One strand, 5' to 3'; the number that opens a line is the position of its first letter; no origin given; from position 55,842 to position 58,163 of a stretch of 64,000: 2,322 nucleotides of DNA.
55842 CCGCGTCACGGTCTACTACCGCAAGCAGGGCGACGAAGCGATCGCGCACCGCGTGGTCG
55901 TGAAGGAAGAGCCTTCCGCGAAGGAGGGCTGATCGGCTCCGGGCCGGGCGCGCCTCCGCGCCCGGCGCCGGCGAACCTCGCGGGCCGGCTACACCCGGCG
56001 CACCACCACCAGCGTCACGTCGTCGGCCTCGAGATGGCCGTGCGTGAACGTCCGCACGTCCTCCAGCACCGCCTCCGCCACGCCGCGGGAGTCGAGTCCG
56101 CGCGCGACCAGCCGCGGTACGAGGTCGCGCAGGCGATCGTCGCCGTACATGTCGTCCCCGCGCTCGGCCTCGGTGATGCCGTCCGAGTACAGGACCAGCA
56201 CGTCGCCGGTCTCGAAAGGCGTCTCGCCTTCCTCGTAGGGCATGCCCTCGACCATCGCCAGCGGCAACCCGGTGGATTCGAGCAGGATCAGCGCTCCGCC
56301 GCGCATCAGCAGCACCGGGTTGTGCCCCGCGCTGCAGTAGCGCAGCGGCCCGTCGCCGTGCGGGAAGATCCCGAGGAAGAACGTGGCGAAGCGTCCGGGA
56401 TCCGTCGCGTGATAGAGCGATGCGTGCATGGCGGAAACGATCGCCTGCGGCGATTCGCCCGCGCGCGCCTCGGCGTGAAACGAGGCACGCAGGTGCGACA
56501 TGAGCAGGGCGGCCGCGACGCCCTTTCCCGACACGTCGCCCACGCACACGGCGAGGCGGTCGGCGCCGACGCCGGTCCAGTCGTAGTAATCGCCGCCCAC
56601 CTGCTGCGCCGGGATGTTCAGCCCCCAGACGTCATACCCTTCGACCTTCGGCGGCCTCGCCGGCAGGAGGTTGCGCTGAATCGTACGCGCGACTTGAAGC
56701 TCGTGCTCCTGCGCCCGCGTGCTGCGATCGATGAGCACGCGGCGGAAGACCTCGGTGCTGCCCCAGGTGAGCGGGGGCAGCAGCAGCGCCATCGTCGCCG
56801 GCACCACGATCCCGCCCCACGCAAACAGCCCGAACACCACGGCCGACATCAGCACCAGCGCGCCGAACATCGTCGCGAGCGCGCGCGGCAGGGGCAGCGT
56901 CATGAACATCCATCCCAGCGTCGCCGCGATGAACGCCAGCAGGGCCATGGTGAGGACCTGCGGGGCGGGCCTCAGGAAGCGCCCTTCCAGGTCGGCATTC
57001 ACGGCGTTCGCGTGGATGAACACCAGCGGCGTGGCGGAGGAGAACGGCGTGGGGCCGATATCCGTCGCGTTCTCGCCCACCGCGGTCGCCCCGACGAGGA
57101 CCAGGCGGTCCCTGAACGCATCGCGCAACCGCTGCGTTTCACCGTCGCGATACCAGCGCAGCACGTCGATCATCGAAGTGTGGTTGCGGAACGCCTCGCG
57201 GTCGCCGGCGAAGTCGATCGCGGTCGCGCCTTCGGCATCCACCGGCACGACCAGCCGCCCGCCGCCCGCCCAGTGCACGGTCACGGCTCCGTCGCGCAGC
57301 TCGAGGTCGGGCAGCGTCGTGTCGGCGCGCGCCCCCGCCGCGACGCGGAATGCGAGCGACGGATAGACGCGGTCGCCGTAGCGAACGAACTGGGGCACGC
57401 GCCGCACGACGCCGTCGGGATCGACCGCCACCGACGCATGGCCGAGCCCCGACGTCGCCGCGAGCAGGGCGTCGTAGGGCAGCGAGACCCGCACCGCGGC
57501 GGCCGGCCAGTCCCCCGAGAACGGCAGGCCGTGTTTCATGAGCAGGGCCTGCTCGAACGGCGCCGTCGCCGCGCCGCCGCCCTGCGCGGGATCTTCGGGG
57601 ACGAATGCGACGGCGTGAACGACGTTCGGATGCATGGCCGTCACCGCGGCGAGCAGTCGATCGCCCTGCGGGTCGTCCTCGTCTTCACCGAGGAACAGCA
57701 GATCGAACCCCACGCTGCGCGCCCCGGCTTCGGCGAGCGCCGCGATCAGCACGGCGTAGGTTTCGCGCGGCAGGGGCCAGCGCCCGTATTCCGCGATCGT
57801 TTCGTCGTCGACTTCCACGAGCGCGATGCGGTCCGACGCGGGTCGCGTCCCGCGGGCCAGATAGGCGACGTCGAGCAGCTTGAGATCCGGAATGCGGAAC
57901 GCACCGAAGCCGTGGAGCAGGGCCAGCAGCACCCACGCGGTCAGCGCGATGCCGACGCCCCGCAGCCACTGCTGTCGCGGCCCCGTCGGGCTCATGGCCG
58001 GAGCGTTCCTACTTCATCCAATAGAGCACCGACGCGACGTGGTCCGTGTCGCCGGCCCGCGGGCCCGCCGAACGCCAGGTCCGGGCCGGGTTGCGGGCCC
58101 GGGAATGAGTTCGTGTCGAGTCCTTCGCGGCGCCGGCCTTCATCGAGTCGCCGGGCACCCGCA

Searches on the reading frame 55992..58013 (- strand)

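Call 42: search_protein_families(library=pfam, proteins=[window:55992-58013:-], max_evalue=0.001)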
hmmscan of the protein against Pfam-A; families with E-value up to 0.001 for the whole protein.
window:55992-58013:- (674 aa): 2 families
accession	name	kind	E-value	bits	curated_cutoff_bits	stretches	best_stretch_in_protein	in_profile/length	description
PF05226.16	CHASE2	-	5.7e-50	170.7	26.3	1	27-365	5-253/257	CHASE2 domain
PF07228.17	SpoIIE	-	3e-48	164.8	25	1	484-673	2-191/192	Stage II sporulation protein E (SpoIIE)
